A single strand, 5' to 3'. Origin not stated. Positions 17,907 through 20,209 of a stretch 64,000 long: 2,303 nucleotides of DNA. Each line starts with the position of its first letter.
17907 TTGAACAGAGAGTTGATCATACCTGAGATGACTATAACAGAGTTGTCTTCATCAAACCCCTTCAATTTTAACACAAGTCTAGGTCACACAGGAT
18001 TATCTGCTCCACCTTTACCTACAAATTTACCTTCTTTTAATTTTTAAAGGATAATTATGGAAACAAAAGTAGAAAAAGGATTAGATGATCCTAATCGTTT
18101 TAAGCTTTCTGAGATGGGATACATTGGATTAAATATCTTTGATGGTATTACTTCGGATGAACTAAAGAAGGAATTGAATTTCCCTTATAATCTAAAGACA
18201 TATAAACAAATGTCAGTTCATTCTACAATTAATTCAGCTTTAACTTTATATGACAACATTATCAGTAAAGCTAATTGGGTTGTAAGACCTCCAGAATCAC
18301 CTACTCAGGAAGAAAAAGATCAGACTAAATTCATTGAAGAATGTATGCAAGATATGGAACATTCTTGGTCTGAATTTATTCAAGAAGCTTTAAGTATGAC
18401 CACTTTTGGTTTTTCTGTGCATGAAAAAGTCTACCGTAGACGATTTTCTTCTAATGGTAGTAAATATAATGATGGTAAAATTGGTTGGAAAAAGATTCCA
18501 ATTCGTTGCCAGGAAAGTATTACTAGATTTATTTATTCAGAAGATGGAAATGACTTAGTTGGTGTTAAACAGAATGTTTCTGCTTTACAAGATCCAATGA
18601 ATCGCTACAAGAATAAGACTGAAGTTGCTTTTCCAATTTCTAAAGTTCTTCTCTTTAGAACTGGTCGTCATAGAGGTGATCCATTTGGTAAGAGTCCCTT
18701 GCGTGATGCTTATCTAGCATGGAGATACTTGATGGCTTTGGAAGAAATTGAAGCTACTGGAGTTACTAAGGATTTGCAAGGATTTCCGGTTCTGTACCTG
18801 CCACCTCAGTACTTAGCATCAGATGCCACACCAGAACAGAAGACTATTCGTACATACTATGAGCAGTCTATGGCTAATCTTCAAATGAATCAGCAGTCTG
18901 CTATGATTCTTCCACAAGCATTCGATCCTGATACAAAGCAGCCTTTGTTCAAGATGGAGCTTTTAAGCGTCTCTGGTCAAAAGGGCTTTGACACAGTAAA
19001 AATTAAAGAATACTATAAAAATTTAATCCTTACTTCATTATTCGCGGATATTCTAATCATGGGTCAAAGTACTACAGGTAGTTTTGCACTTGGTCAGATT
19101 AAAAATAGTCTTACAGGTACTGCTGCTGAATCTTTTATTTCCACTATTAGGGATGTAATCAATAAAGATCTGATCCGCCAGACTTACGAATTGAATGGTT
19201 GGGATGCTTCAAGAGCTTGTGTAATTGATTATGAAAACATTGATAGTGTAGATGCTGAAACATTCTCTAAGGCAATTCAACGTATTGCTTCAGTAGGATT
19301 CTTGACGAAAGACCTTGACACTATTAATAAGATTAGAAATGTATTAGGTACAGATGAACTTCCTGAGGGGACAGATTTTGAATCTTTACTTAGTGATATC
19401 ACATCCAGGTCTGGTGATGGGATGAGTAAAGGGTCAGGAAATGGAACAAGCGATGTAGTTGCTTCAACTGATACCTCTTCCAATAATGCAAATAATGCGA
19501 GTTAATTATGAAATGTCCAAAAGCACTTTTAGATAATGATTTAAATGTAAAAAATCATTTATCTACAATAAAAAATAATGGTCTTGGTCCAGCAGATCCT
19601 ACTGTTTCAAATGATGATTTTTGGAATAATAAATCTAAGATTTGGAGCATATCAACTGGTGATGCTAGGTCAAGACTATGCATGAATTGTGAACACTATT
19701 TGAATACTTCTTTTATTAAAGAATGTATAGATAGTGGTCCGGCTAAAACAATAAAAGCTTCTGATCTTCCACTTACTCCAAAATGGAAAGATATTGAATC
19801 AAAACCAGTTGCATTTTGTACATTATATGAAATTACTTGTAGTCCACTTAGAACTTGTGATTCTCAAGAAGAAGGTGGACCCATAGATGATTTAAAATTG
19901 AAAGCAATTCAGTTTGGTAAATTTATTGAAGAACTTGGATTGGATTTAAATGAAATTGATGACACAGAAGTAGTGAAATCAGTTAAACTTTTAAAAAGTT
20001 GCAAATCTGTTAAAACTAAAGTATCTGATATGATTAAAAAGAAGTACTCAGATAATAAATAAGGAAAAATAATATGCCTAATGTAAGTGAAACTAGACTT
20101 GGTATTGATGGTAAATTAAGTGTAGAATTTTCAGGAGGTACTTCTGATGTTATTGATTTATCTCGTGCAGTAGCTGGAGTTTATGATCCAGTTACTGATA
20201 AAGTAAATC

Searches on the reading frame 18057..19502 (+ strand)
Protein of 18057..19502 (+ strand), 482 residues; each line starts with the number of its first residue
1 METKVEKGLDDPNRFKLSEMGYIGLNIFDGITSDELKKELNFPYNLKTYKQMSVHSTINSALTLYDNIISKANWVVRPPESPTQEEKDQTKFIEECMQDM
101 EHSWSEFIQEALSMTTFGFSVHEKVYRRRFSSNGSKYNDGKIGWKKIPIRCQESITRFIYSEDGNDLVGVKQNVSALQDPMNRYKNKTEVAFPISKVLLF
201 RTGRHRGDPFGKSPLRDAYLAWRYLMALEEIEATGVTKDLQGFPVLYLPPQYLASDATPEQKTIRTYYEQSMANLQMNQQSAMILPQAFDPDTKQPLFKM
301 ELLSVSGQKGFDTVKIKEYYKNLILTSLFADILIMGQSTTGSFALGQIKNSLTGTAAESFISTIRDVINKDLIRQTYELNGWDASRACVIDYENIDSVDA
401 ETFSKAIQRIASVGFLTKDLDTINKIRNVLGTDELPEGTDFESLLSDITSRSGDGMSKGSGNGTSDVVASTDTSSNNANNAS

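Call 7: search_protein_families(library=pfam, proteins=[window:18057-19502:+], max_evalue=0.01)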
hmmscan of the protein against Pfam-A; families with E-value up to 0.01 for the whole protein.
window:18057-19502:+ (482 aa): 2 families
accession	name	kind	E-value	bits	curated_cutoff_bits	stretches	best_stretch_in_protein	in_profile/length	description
PF06074.18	Portal_Mu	-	9.7e-24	84.7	23.9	1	47-415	2-323/336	Portal protein of Mu bacteriophage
PF16176.10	T-box_assoc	-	0.00047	20.8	22.8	0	60-140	117-197/226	T-box transcription factor-associated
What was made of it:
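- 18057..19505 (+): Mu-type portal gene, the left border of the variable slot. Pfam Portal_Mu at E=1e-23 (call 7).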

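Call 75: search_dna_similar(query=window:18057-19502:+, collection=phages, mode=protein, max_rows=30)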
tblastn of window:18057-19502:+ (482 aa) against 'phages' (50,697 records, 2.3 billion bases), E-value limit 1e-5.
Records with a match: 1586; places in all: 1589; records where one place covers at least 80% of the query: 1467.
Best place of each record, by identity: 60-80% 1; <60% 1585.
By first word of the organism name: Escherichia 343; Pseudomonas 234; Gordonia 145; Vibrio 128; Mycobacterium 120; Rheinheimera 115; Salmonella 106; Klebsiella 49; Acinetobacter 44; Erwinia 35; and 47 more.
By host as written in the record: - 139; Gordonia terrae 3612 116; Rheinheimera sp. BAL341 115; Escherichia coli 100; Pseudomonas aeruginosa 73; Mycobacterium smegmatis mc2 155 67; Escherichia coli K-12 MG1655 50; Vibrio lentus 40; and 354 more.
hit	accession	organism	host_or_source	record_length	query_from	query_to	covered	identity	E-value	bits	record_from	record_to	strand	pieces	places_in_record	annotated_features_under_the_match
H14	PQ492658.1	Limnohabitans phage DC31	Limnohabitans sp. DCL3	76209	5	463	95%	62.7%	0e+0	608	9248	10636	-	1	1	hypothetical protein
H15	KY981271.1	Curvibacter phage P26059A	Curvibacter sp. IMCC26059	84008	5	457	94%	52.8%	2e-161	511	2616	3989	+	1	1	structural protein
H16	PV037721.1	Pseudomonas phage Bitten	Pseudomonas protegens ERG2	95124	14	463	93%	45.2%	1e-123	403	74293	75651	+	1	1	portal protein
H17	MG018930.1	Pseudomonas phage ventosus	Pseudomonas syringae pv. avii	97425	14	463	93%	44.6%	2e-123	402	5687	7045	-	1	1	putative portal protein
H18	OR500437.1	Pseudomonas phage vB_PF_Y1-MI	Pseudomonas fluorescens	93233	1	463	96%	43.2%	3e-120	393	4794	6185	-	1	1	putative portal protein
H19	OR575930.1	Pseudomonas phage vB_PseuGesM_254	Pseudomonas gessardii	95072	5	463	95%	43.4%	4e-122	398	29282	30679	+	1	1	portal protein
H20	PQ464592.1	Pseudomonas phage Boevelstad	Pseudomonas poae B04_10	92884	5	463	95%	43.2%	6e-122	398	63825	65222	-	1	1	portal protein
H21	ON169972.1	Pseudomonas phage EM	Pseudomonas aeruginosa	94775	14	463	93%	43.9%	1e-116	383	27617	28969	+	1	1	portal protein | XkdF-like phage serine protease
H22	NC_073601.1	Pseudomonas phage EM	Pseudomonas aeruginosa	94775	14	463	93%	43.9%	1e-116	383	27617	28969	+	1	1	portal protein | XkdF-like phage serine protease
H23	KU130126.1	Pseudomonas phage vB_PsyM_KIL1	Pseudomonas syringae pv. porri LMG 28495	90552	3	456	94%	43.4%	2e-56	387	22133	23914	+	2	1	hypothetical protein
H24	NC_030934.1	Pseudomonas phage vB_PsyM_KIL1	Pseudomonas syringae pv. porri LMG 28495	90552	3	456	94%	43.4%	2e-56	387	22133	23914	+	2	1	portal protein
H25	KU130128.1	Pseudomonas phage vB_PsyM_KIL3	Pseudomonas syringae pv. porri LMG 28495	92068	3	456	94%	43.4%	2e-56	387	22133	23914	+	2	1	hypothetical protein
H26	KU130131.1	Pseudomonas phage vB_PsyM_KIL3b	Pseudomonas syringae pv. porri LMG 28495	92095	3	456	94%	43.4%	2e-56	387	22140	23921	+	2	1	hypothetical protein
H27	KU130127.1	Pseudomonas phage vB_PsyM_KIL2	Pseudomonas syringae pv. porri LMG 28495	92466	3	456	94%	43.4%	3e-56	386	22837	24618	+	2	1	hypothetical protein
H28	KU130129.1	Pseudomonas phage vB_PsyM_KIL4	Pseudomonas syringae pv. porri LMG 28495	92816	3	456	94%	43.4%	3e-56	386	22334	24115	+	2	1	hypothetical protein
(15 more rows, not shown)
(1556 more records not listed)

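Call 76: get_annotated_region(hit=H15, flank=14000)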
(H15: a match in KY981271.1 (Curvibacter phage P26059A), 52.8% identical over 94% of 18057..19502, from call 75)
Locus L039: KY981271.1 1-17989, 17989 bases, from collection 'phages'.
description: Curvibacter phage P26059A, complete genome.
organism: Curvibacter phage P26059A (NCBI taxid 1983783)
taxonomy: Viruses; Duplodnaviria; Heunggongvirae; Uroviricota; Caudoviricetes
host: Curvibacter sp. IMCC26059; source: -; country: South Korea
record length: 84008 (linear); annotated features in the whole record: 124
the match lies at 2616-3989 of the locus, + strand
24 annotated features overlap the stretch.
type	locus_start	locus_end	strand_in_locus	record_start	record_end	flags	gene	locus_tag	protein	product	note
CDS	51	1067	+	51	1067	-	-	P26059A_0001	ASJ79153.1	hypothetical protein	-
CDS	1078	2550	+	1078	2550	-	-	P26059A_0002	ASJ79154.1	terminase large subunit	-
CDS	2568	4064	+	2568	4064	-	-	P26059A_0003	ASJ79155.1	structural protein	-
CDS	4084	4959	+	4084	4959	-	-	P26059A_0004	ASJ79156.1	hypothetical protein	-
CDS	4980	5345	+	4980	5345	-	-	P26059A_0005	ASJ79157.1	hypothetical protein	-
CDS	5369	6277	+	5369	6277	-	-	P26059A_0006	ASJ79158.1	hypothetical protein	-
CDS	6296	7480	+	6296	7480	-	-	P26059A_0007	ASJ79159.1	hypothetical protein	-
CDS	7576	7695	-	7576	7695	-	-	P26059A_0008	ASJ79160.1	hypothetical protein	-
CDS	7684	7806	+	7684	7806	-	-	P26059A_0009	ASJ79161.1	hypothetical protein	-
CDS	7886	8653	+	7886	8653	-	-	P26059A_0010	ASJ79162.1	putative serine protease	putative serine protease XkdF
CDS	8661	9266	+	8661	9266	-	-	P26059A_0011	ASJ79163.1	putative endonuclease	putative endonuclease_GIY-YIG nuclease domain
CDS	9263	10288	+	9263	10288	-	-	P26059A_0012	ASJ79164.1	hypothetical protein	-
CDS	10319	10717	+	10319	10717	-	-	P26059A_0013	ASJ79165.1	head decoration protein D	Bacteriophage lambda head decoration protein D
CDS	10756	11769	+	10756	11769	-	-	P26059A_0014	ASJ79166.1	major structural protein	-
CDS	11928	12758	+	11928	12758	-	-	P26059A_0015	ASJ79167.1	HNH endonuclease family protein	-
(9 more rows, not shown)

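Call 102: find_related_loci(query=A8, collection=viral_contigs, flank=8000)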
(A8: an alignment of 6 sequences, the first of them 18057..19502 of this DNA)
Query A8 (482 aa) in viral_contigs; peptide patterns used: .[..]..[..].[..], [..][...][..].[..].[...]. (x = any residue, [..] = any of these).
599 stretches matched a pattern (row limit reached: there are more); 70 encode a relative of the query (tblastn E <= 1e-3); 69 distinct loci.
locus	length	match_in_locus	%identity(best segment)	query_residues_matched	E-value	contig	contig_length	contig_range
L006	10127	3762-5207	94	1-482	0e+0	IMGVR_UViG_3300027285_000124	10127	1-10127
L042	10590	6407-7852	68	4-482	0e+0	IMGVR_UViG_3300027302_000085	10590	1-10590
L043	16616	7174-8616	94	2-482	0e+0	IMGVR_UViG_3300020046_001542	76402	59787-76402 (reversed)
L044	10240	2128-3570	67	5-480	0e+0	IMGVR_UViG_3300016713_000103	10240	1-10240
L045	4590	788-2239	64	2-481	0e+0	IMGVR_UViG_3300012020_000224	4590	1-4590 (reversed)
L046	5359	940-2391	66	3-481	0e+0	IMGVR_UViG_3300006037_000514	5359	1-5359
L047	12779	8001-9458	61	3-482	0e+0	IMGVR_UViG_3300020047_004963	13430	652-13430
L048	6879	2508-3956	62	5-481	0e+0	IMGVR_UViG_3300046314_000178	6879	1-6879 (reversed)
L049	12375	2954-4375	62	10-480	0e+0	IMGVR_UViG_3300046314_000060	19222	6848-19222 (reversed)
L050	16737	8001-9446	62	5-482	0e+0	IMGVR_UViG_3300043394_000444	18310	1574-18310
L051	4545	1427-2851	63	10-481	0e+0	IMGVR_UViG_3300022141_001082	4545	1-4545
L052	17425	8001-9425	62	10-481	0e+0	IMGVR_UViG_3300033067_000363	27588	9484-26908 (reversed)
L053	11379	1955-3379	62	10-481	0e+0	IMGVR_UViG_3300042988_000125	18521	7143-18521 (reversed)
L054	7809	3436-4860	62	10-481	0e+0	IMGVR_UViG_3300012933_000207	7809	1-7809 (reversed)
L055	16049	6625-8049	61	9-481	0e+0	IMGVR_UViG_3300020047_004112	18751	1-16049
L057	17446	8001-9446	62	5-482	0e+0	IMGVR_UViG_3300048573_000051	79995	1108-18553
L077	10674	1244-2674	60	10-481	0e+0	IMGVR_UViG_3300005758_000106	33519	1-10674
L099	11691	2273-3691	50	4-481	5e-159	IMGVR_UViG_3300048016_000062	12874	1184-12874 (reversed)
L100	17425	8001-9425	51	9-481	4e-158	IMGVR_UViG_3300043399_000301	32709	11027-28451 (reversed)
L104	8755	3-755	55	230-480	3e-85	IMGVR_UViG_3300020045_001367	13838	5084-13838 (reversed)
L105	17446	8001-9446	52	5-482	3e-170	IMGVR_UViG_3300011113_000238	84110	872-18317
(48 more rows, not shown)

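Call 104: search_protein_families(library=pfam, proteins=[L057:9909-11303:+, L057:11319-11672:+, L057:11972-14251:+, L057:14314-15042:+, L057:15729-16781:+, L077:7495-10674:+, L100:12977-16402:+, L099:4501-7086:+, L042:8245-10590:+], max_evalue=0.01)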
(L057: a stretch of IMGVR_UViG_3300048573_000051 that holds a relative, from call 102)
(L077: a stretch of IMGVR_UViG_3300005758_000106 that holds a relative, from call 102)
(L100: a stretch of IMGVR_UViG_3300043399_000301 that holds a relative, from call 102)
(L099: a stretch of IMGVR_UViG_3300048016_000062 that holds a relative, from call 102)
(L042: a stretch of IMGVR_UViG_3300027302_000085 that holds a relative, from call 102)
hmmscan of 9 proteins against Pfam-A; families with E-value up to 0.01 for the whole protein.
L057:9909-11303:+ (465 aa): 2 families
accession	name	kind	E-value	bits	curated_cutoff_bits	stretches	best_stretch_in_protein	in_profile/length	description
PF09956.15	Phage_cement_2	-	0.0027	18.5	24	0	186-311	7-102/103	Phage cement protein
PF18573.7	BclA_C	-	0.0045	17.3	38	0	334-406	14-83/128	BclA C-terminal domain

L057:11319-11672:+ (118 aa): 1 family
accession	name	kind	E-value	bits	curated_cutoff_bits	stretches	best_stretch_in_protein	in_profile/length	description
PF10651.15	BppU_N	-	0.0015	18.7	23.1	1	30-80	43-85/142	BppU N-terminal domain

L057:11972-14251:+ (760 aa): 0 families

L057:14314-15042:+ (243 aa): 0 families

L057:15729-16781:+ (351 aa): 0 families

L077:7495-10674:+ (1060 aa): 0 families

L100:12977-16402:+ (1142 aa): 0 families

L099:4501-7086:+ (862 aa): 0 families

L042:8245-10590:+ (782 aa): 4 families
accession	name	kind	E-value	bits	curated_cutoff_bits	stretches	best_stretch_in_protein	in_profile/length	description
PF17803.7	Cadherin_4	-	4e-18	66.1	25.1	2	198-275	3-70/71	Bacterial cadherin-like domain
PF17963.7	Big_9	-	6.1e-18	65.9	23.6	2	206-300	1-81/89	Bacterial Ig domain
PF17892.7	Cadherin_5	-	1.5e-09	38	26.5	1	223-303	24-92/98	Cadherin-like domain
PF13229.12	Beta_helix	-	5.6e-06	26.5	25.9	1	409-546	32-156/158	Right handed beta helix region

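Call 109: search_solved_structures(query=A9, max_evalue=5, show_alignments=1)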
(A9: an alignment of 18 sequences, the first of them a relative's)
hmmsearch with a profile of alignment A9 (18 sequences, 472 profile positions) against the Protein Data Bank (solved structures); distinct sequences matched with E-value up to 5: 3.
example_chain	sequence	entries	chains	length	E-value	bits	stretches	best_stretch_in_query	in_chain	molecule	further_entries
9i5m_A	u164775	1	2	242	0.99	11.7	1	251-301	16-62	Cyclodipeptide synthase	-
5mlq_A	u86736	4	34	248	1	11.7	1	251-301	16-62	CDPS | Cyclodipeptide synthase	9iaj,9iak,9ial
8g2z_4R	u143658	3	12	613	1.3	11.4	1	110-178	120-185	Flagellar microtubule protofilament ribbon protein | Flagellar microtugule protofilament ribbon protein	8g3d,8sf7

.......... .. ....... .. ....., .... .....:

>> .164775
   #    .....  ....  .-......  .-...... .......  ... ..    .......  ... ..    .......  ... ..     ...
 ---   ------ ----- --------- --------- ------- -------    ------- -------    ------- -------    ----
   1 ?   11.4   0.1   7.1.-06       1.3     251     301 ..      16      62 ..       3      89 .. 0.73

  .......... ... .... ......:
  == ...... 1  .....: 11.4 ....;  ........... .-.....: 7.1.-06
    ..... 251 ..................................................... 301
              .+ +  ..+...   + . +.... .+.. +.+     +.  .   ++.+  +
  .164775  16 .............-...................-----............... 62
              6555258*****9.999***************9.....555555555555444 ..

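Call 110: search_protein_families(library=pfam, alignment_id=A9, max_evalue=0.05)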
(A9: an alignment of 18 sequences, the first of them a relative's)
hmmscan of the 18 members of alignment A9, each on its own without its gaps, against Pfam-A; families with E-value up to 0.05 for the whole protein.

A. member 1, L057:9909-11303:+ (465 aa): 3 families
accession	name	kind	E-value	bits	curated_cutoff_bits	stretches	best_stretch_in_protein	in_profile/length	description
PF09956.15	Phage_cement_2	-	0.0027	18.5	24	1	186-311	7-102/103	Phage cement protein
PF18573.7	BclA_C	-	0.0045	17.3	38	1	334-406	14-83/128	BclA C-terminal domain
PF00107.32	ADH_zinc_N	-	0.036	14.5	31.8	0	164-220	72-128/129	Zinc-binding dehydrogenase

B. families by the number of members that match (of 18 scanned): 8 families
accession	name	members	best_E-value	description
PF09956.15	Phage_cement_2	4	0.0027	Phage cement protein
PF13472.12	Lipase_GDSL_2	1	2.1e-06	GDSL-like Lipase/Acylhydrolase family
PF00657.28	Lipase_GDSL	1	2.6e-05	GDSL-like Lipase/Acylhydrolase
PF23065.1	PH_SMPa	1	0.003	PH domain associated with SMP domain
PF18573.7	BclA_C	1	0.0045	BclA C-terminal domain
PF07411.17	DUF1508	1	0.009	Domain of unknown function (DUF1508)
PF00107.32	ADH_zinc_N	1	0.036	Zinc-binding dehydrogenase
PF07532.17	Big_4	1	0.046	Bacterial Ig-like domain (group 4)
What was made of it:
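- The first slot protein of DC31-like phages gives weak 'phage cement protein' matches (call 110). The cement-protein matches are below threshold and occur in only 4 of 18 members (call 110).
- Tried and rejected: This stays a weak lead (calls 109, 110).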

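Call 115: search_protein_families(library=pfam, proteins=[L105:2021-3976:+, L104:3345-4436:+], max_evalue=0.01)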
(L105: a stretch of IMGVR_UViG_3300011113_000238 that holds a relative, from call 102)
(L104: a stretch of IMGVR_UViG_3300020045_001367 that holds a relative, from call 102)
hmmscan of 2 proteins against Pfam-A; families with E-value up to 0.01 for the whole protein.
L105:2021-3976:+ (652 aa): 0 families

L104:3345-4436:+ (364 aa): 0 families

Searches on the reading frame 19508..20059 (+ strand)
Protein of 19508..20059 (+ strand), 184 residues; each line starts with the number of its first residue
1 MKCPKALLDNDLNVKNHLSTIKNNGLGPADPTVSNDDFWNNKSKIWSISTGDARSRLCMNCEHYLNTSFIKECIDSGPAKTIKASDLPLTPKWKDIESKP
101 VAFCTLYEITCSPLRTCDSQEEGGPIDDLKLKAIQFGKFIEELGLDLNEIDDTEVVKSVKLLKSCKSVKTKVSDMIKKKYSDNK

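Call 7: search_protein_families(library=pfam, proteins=[window:19508-20059:+], max_evalue=0.01)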
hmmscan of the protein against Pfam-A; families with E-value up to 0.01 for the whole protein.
window:19508-20059:+ (184 aa): 0 families

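Call 11: search_protein_families(library=phrogs, proteins=[window:19508-20059:+], max_evalue=0.01)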
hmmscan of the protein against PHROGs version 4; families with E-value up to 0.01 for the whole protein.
window:19508-20059:+ (184 aa): 0 families

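Call 99: search_protein_families(library=ncbifam, proteins=[window:19508-20059:+], max_evalue=0.01)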
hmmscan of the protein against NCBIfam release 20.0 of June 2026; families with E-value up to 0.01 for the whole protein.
window:19508-20059:+ (184 aa): 0 families
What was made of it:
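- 19508..20062 (+): 184-aa ORF in the slot, of unknown function. BLAST found no counterpart in any related locus then held. No family hits (calls 7, 11, 99).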
